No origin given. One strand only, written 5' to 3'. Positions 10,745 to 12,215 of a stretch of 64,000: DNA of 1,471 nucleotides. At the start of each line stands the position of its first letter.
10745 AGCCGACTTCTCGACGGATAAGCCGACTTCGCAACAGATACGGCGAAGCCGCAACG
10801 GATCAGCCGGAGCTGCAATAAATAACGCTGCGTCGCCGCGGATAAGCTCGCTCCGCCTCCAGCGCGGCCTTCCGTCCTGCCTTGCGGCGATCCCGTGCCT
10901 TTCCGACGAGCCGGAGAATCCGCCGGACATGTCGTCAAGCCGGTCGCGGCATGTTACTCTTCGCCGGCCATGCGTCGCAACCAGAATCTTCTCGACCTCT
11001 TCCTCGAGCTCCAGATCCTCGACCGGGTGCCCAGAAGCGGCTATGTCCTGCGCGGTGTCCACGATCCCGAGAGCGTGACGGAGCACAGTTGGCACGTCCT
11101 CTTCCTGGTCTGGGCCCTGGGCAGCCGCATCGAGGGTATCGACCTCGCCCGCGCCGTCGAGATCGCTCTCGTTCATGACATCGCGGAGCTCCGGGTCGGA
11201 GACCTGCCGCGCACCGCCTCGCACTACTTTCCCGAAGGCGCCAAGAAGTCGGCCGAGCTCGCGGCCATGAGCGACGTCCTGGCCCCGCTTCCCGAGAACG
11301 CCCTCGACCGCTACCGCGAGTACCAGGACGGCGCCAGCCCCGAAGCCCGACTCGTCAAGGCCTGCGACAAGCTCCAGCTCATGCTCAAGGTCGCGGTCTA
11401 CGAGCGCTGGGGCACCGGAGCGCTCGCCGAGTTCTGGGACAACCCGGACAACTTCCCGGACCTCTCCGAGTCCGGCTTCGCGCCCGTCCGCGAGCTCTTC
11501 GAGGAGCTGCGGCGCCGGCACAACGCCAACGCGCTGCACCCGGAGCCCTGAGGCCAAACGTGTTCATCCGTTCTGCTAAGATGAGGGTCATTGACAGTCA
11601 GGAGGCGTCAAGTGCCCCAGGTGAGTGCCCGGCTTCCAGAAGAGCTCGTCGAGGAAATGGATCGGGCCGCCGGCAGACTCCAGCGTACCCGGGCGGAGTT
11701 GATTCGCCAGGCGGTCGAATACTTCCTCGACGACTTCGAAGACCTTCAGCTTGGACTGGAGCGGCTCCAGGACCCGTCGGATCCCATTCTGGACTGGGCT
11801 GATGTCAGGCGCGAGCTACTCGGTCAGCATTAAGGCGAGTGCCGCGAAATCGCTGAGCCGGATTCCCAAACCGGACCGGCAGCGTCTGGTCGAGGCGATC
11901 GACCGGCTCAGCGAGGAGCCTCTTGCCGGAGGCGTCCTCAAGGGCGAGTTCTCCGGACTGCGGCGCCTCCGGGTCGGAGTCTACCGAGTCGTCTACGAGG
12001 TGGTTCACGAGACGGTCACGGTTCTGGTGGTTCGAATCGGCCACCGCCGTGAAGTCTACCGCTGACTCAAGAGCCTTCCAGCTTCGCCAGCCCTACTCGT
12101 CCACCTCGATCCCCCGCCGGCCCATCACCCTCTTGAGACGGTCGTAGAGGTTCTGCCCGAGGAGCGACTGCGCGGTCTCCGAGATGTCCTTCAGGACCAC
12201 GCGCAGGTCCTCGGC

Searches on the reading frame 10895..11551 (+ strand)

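Call 13: search_protein_families(library=pfam, proteins=[window:10895-11551:+], max_evalue=0.01)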
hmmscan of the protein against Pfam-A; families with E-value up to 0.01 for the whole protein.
window:10895-11551:+ (218 aa): 3 families
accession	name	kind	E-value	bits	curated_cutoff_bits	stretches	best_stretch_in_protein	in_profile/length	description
PF13023.12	HD_3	-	9.4e-27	94.4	22.5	1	43-171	5-136/165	HD domain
PF12917.13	YfbR-like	-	2.6e-13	50.5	25.9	1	52-167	17-142/182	5'-deoxynucleotidase YfbR-like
PF01966.28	HD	-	2.3e-07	31.6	22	1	62-162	2-115/116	HD domain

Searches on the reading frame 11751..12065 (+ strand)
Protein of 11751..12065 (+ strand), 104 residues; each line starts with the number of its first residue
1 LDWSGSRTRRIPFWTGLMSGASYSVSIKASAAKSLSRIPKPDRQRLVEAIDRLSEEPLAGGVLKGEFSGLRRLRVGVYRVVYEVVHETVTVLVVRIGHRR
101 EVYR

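Call 13: search_protein_families(library=pfam, proteins=[window:11751-12065:+], max_evalue=0.01)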
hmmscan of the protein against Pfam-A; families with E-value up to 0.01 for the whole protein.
window:11751-12065:+ (104 aa): 2 families
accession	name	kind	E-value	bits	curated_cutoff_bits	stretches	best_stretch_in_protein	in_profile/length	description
PF05016.21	ParE_toxin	-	2.3e-12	47.7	23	1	26-103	2-89/89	ParE toxin of type II toxin-antitoxin system, parDE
PF15781.12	ParE-like_toxin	-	2.9e-05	24.4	28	1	28-104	4-84/87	ParE-like toxin of type II bacterial toxin-antitoxin system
